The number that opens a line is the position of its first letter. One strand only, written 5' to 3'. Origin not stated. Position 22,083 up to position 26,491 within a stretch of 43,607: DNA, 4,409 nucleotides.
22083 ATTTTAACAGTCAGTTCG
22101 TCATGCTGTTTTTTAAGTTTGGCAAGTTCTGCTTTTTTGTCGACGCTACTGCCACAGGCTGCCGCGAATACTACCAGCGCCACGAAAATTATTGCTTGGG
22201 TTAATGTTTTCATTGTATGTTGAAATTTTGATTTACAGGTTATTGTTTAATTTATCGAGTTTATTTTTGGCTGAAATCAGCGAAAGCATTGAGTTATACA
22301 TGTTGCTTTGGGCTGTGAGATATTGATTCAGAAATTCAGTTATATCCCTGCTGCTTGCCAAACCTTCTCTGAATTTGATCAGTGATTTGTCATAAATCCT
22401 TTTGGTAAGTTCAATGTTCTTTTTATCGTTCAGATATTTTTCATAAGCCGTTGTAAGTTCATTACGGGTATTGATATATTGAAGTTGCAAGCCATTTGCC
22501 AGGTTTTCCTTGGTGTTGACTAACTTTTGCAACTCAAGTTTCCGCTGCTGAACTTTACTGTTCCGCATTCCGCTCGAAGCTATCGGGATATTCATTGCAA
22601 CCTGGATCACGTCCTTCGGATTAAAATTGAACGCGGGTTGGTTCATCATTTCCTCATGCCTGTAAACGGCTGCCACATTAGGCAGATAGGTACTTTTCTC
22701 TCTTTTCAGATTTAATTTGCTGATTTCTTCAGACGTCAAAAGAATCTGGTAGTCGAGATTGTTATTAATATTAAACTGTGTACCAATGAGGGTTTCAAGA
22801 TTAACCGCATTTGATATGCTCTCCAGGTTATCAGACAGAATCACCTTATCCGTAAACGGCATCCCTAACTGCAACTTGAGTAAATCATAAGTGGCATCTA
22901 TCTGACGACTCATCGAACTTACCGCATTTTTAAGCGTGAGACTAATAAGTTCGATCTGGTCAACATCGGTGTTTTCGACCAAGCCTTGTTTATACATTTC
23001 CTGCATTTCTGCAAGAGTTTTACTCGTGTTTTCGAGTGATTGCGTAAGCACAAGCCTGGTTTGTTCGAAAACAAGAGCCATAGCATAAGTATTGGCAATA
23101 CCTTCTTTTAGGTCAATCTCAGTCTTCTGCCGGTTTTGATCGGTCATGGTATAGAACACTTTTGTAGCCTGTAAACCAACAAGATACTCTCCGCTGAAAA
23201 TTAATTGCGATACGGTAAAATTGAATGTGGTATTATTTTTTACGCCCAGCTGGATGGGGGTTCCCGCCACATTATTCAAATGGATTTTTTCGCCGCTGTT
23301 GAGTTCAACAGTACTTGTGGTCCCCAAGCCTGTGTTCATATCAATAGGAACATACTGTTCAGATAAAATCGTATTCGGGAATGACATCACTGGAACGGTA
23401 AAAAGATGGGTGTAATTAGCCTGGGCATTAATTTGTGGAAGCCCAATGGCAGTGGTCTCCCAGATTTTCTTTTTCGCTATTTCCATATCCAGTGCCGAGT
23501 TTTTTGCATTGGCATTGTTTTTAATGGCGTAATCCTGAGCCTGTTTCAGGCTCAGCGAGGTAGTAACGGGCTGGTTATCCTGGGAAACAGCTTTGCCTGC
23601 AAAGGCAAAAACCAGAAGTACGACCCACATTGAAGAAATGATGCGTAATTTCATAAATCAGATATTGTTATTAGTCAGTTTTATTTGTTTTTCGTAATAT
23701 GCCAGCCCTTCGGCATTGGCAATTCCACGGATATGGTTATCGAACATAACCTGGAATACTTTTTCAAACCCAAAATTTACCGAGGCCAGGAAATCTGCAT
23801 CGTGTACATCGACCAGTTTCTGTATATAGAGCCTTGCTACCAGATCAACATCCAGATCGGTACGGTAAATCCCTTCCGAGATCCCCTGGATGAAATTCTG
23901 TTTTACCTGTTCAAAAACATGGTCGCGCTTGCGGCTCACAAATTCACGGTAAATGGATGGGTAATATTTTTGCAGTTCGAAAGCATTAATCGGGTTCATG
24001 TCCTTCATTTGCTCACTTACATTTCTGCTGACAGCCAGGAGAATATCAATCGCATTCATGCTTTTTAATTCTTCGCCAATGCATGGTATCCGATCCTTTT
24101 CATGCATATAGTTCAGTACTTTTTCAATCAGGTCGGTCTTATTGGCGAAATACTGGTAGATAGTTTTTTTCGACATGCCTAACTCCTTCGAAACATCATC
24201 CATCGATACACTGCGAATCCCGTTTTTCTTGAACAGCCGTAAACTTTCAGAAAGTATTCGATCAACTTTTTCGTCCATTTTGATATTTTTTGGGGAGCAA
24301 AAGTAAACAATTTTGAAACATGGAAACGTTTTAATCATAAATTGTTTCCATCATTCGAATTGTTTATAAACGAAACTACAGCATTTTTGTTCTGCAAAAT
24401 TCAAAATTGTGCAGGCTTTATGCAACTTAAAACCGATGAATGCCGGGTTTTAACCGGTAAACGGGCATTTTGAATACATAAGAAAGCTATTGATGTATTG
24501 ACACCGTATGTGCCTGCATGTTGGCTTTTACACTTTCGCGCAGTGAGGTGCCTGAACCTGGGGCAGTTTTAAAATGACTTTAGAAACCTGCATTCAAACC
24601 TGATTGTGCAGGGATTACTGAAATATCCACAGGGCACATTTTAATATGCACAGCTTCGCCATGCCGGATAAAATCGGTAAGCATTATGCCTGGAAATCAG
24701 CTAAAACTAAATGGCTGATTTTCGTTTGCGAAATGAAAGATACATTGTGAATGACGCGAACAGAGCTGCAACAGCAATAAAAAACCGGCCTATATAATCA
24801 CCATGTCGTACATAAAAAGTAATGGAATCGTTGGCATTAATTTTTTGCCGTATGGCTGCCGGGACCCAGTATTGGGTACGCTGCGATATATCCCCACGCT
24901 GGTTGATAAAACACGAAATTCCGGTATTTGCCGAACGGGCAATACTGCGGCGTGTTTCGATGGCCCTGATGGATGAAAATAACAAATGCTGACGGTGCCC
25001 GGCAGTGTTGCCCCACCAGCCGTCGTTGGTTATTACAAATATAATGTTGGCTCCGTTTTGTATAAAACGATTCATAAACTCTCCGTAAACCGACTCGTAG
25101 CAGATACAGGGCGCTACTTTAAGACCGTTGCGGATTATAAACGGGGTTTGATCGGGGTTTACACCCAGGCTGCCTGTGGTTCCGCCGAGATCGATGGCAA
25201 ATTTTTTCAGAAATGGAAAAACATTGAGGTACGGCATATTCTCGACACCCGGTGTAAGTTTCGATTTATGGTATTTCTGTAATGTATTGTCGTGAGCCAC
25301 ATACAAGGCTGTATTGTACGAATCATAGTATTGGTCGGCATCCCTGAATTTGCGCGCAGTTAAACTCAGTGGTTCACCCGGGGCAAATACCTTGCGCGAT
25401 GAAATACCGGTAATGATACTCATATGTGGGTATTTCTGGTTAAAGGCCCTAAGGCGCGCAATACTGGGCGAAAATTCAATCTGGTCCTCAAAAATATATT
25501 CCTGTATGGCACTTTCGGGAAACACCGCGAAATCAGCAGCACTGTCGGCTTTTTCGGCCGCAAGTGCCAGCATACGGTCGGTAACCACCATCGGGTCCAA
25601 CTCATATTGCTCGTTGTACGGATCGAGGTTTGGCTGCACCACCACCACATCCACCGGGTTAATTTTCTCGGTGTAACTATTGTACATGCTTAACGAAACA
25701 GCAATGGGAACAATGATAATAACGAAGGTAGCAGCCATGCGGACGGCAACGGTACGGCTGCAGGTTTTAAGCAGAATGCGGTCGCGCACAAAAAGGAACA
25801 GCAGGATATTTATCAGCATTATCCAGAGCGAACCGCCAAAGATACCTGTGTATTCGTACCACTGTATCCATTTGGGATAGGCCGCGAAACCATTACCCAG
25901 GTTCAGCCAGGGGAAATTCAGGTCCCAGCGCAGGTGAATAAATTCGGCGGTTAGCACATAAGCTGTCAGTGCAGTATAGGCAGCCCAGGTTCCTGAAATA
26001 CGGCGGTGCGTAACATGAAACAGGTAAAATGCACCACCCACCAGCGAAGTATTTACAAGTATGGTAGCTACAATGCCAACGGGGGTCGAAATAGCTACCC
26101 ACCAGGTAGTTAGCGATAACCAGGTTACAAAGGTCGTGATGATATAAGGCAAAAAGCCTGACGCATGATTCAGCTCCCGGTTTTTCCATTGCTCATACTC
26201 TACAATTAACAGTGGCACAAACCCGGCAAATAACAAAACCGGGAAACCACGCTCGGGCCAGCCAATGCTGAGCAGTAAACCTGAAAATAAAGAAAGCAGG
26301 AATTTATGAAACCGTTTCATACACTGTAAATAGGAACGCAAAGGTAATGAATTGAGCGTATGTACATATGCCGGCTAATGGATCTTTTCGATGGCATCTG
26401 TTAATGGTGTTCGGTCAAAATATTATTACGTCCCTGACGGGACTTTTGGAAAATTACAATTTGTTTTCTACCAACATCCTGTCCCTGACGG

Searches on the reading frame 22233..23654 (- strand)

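Call 89: search_protein_families(library=pfam, proteins=[window:22233-23654:-], max_evalue=0.00001)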
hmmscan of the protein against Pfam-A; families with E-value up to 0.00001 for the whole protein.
window:22233-23654:- (473 aa): 1 family
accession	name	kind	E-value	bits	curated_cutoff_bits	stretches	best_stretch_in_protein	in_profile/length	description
PF02321.23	OEP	-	1.3e-33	116.9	22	2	296-469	9-185/187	Outer membrane efflux protein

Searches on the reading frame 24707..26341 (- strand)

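Call 89: search_protein_families(library=pfam, proteins=[window:24707-26341:-], max_evalue=0.00001)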
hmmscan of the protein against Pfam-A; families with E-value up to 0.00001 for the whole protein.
window:24707-26341:- (544 aa): 2 families
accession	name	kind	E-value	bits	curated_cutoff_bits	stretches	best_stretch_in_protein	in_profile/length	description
PF00795.27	CN_hydrolase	-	1e-21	77.9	23.2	1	246-492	10-237/256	Carbon-nitrogen hydrolase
PF20154.4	LNT_N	-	1.9e-17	64.3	27.1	1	20-180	1-159/159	Apolipoprotein N-acyltransferase N-terminal domain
